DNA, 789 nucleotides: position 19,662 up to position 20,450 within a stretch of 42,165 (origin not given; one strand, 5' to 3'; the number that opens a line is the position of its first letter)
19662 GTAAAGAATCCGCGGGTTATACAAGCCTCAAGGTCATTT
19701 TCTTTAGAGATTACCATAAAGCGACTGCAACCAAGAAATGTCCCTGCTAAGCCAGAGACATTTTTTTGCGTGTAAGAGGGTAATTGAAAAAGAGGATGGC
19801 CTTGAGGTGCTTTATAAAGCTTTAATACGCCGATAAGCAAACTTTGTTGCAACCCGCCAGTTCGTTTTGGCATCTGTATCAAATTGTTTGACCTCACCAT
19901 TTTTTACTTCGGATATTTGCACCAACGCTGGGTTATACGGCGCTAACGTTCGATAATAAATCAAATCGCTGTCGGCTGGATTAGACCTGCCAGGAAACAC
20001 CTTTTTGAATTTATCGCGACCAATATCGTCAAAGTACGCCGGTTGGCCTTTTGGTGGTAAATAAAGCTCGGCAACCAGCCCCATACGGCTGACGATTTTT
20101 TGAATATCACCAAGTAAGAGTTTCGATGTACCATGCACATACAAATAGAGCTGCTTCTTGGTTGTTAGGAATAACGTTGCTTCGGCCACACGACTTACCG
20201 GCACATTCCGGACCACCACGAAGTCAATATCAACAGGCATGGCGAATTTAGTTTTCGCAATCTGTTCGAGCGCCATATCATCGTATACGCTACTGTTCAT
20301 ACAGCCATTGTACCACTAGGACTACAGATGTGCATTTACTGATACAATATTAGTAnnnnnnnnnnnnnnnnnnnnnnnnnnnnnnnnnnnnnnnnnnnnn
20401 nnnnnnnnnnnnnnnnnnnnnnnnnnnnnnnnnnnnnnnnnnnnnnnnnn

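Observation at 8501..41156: Window-wide pattern: the best promoters in the window all serve GC-rich inserts, and cargo starts at about +1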

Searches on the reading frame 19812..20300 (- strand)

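Call 42: search_protein_families(library=pfam, max_evalue=1, proteins=[window:19812-20300:-])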
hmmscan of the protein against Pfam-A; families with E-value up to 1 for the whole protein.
window:19812-20300:- (162 aa): 1 family
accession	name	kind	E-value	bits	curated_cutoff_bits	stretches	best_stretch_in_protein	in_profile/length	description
PF23086.1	Tudor_Coilin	-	0.022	15.4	27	1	97-145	4-52/105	Coilin, C-terminal Tudor domain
